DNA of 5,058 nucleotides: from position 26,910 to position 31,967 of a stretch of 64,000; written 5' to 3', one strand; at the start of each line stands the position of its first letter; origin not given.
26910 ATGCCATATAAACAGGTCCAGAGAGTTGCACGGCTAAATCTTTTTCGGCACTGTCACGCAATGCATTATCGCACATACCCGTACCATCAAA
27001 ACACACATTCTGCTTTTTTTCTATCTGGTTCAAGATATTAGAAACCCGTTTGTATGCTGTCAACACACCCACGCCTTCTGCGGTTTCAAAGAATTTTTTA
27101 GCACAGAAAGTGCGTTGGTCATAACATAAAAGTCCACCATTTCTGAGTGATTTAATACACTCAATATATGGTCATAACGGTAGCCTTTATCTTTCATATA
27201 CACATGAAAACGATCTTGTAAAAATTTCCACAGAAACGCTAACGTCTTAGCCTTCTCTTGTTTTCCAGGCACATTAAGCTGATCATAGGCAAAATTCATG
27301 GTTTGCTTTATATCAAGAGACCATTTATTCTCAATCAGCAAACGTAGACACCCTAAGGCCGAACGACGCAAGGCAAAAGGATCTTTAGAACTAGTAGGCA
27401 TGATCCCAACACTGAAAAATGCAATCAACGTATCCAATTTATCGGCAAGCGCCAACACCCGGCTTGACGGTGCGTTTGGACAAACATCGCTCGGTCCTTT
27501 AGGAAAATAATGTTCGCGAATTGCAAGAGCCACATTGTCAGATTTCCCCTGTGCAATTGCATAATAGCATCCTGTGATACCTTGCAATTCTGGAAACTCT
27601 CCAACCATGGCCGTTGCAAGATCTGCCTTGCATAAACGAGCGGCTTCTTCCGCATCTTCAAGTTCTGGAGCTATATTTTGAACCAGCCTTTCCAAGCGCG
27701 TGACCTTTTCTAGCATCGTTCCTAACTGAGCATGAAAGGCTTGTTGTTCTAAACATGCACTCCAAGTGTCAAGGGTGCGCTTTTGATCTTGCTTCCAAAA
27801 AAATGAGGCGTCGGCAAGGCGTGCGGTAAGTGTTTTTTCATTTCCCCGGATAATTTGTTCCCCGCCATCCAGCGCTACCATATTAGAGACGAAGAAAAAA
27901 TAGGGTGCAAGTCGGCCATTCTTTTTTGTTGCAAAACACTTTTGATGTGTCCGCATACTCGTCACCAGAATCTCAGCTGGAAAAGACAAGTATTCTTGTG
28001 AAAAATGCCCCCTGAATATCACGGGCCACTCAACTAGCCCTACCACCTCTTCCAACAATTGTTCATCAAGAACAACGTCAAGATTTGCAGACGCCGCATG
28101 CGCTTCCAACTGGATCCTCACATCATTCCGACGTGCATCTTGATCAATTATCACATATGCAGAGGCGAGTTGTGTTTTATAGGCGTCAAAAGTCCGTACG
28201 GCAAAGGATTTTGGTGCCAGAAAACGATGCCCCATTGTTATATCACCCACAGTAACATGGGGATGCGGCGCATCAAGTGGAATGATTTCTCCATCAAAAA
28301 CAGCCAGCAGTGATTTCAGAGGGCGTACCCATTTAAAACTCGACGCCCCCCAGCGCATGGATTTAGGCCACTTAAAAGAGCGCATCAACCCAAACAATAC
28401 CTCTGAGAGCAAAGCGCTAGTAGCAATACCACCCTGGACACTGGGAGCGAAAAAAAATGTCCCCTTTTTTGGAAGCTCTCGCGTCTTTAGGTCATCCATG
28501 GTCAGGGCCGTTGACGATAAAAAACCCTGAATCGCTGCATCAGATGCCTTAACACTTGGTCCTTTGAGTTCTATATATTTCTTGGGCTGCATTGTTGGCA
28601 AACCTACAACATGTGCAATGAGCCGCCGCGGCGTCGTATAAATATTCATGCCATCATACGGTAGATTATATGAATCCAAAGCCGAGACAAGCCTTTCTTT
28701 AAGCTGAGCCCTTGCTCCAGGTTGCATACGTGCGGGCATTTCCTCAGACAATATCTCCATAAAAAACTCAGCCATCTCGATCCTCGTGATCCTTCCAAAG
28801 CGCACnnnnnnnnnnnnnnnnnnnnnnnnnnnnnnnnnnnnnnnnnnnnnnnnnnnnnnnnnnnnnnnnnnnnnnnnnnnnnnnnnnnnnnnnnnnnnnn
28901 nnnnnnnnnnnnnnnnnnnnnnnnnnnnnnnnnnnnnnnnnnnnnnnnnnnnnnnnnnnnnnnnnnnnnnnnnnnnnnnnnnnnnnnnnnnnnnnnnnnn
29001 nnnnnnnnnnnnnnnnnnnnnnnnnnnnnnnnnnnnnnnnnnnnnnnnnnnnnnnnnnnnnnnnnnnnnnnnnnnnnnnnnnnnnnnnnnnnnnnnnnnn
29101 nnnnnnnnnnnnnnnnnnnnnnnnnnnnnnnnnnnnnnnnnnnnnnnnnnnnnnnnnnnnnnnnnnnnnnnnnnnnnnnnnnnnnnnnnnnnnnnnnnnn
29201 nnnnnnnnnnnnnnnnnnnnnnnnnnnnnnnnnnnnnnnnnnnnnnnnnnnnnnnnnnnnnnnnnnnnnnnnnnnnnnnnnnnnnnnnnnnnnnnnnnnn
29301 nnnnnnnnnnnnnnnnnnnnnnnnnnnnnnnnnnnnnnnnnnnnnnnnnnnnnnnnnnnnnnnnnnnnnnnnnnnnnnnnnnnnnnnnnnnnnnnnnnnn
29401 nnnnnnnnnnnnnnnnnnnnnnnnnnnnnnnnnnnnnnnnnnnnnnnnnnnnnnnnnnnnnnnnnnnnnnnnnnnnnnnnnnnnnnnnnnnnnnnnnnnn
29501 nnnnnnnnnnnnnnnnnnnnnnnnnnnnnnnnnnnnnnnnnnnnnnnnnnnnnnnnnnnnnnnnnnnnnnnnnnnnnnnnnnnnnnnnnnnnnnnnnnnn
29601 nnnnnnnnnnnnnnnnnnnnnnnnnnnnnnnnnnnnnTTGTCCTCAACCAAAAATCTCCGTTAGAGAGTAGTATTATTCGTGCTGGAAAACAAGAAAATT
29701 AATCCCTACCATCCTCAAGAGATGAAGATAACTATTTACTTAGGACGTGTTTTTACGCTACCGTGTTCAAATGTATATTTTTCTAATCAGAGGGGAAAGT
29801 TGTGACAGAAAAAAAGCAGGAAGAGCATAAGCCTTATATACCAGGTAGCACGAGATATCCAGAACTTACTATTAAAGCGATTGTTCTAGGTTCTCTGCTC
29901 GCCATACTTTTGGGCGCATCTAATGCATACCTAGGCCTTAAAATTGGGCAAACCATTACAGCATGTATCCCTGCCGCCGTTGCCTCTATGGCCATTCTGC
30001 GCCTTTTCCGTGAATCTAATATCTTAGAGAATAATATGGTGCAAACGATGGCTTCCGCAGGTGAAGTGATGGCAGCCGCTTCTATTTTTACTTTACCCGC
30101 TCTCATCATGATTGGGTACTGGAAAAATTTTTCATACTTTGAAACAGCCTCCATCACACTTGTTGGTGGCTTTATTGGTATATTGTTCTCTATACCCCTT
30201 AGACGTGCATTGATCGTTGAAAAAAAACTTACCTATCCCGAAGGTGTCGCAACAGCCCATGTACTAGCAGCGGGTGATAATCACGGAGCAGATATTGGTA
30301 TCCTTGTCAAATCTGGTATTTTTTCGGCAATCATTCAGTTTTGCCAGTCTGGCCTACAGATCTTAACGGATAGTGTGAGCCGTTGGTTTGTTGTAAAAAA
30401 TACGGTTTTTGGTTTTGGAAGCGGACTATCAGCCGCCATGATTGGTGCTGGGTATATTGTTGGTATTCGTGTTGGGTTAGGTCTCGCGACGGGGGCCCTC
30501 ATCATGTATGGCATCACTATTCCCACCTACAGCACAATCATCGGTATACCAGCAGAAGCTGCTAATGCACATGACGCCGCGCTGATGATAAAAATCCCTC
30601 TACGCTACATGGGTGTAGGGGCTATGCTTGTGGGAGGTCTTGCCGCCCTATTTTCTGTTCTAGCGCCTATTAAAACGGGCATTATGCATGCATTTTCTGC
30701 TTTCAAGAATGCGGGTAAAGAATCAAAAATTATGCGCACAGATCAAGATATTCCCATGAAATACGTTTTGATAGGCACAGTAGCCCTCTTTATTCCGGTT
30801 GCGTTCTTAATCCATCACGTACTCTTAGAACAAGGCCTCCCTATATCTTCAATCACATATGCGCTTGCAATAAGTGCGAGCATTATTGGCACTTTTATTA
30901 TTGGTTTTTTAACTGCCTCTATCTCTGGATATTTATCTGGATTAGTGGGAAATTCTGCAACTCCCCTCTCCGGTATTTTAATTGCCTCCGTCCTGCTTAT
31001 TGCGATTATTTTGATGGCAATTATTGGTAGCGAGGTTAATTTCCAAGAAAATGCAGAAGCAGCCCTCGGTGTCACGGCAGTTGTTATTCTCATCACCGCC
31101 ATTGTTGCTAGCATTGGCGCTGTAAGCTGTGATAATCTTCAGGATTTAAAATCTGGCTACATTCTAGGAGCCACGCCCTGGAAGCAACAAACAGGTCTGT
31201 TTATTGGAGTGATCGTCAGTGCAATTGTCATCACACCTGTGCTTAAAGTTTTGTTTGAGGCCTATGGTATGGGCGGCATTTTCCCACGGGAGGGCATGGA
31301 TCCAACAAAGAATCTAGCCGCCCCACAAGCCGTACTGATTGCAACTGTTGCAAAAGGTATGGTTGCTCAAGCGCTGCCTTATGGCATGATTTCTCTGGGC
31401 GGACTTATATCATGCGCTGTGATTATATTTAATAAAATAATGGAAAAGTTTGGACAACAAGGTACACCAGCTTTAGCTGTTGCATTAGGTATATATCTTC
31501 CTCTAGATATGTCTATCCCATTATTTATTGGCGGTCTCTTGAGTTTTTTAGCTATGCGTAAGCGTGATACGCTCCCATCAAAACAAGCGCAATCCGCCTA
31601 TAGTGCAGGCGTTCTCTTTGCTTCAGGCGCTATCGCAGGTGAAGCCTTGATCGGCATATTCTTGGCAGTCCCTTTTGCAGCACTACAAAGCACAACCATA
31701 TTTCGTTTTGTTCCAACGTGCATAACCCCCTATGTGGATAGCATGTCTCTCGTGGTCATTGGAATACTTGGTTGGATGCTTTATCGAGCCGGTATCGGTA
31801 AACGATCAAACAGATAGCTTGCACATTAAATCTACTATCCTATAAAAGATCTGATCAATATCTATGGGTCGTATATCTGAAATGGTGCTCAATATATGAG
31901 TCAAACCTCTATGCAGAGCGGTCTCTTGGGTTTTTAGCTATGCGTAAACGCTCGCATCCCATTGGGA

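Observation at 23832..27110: Frameshifts are clustered: six in 3.3 kb (fpr-MTase-ispB-glyS) versus none in about 20 kb of long intact genes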

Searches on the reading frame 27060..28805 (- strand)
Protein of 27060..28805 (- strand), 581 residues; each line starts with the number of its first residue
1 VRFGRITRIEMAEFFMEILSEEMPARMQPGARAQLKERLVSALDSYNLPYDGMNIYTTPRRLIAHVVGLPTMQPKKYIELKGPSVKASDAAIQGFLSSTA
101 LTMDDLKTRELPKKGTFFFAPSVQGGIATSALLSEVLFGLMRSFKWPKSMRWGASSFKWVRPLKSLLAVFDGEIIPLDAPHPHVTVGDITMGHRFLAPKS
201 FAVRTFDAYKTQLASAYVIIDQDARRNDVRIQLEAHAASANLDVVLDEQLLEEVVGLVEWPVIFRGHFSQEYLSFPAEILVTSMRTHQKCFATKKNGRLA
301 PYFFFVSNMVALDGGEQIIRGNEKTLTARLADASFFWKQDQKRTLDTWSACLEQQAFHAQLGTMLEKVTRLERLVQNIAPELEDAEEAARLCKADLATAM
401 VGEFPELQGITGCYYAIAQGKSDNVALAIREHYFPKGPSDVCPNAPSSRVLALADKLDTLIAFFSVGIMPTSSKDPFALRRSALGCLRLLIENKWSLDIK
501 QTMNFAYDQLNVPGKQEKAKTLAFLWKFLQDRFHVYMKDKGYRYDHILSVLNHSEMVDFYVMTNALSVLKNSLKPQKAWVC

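Call 6: search_protein_families(library=ncbifam, proteins=[window:27060-28805:-])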
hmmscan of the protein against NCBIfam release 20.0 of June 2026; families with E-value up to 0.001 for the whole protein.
window:27060-28805:- (581 aa): 2 families
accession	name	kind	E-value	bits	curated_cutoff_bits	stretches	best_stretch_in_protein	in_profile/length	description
TIGR00211.2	glyS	equivalog_domain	3.6e-184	614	300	1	13-573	1-567/684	glycine--tRNA ligase subunit beta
NF011499.0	PRK14908.1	equivalog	5.5e-123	412.4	1244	1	11-570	311-881/998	glycine--tRNA ligase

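Call 9: find_related_loci(query=window:27060-28805:-, collection=genome_contigs, flank=10000)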
Query window:27060-28805:- (581 aa) in genome_contigs; peptide patterns used: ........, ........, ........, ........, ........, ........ (x = any residue, [..] = any of these).
599 stretches matched a pattern (row limit reached: there are more); 590 encode a relative of the query (tblastn E <= 1e-3); the best 80 are kept; 80 distinct loci.
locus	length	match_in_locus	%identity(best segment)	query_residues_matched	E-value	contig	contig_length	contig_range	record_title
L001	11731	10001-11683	44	23-573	9e-143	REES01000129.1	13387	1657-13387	MAG: Rhodospirillales bacterium isolate PLM2.Bin51 NODE_5829_length_13387_cov_29.661, whole genome shotgun sequence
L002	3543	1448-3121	43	23-573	3e-148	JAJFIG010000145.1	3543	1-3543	MAG: Rhodospirillales bacterium isolate OFTM194 OFTM194_144, whole genome shotgun sequence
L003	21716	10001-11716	43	8-569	2e-141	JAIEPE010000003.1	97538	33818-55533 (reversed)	MAG: Alphaproteobacteria bacterium isolate co.spades.DASTOOL.1kb_161 c_000000444464, whole genome shotgun sequence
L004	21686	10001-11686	43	11-573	9e-140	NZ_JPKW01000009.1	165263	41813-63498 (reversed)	Paracoccus sp. SM22M-07 scaffold09, whole genome shotgun sequence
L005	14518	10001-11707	43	12-576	3e-139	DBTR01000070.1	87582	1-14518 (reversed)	MAG TPA_asm: Rhodospirillum sp. UBA1311 UBA1311_contig_1890, whole genome shotgun sequence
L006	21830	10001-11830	41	11-567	4e-138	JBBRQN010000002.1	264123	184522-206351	MAG: Caulobacterales bacterium isolate metawrap_la1_45 W_la1_45_k141_315146L_264123_cov_21.3556, whole genome shotgun se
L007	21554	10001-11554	44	5-516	2e-138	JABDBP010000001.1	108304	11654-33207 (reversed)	MAG: Alphaproteobacteria bacterium isolate BWOrgHeat_Nextera43_MAG3 3300020776.a:Ga0206927_1001, whole genome shotgun se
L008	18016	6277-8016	41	11-573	6e-137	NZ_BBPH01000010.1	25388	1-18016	Paracoccus sp. PAMC 22219, whole genome shotgun sequence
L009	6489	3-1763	43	18-572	3e-136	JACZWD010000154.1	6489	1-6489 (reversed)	MAG: Proteobacteria bacterium isolate B1T1B11 B1T1B11_NODE2532, whole genome shotgun sequence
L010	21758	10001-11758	42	11-574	5e-136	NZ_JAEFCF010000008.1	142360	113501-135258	Paracoccus sp. IB05 NODE_8_length_142360_cov_93.348877, whole genome shotgun sequence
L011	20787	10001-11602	43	23-567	5e-136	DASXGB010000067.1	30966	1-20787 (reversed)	MAG TPA_asm: Caulobacteraceae bacterium isolate SMAG_U5153 k141_849222, whole genome shotgun sequence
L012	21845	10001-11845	40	11-576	4e-136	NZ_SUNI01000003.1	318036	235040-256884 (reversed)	Paracoccus gahaiensis strain KCTC 42687 Scaffold3_1, whole genome shotgun sequence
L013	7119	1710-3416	42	12-576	6e-136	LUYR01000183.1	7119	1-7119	MAG: Rhodospirillales bacterium Alpha_05 Alpha_05_contig_224132, whole genome shotgun sequence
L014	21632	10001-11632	42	23-551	3e-132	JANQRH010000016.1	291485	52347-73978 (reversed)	MAG: Afifellaceae bacterium isolate IP29b_bin.53 k99_2543389, whole genome shotgun sequence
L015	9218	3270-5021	43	23-572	1e-135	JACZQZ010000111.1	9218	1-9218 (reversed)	MAG: Proteobacteria bacterium isolate B18D1T1 B18D1T1_NODE2268, whole genome shotgun sequence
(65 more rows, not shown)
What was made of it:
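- Tried and rejected: (5) The genome_contigs scan with GlyS found nothing closer than 46% identity (call 9).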

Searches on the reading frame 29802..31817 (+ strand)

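Call 18: search_protein_families(library=ncbifam, proteins=[window:29802-31817:+], max_evalue=0.00001)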
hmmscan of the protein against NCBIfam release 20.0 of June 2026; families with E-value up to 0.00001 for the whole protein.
window:29802-31817:+ (671 aa): 2 families
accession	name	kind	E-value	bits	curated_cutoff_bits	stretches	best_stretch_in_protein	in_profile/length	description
TIGR00733.1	TIGR00733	equivalog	2.2e-160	535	182.5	1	21-623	1-586/589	OPT family oligopeptide transporter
TIGR00728.1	OPT_sfam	superfamily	3.2e-84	283.8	128.35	1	19-628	14-657/659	OPT family oligopeptide transporter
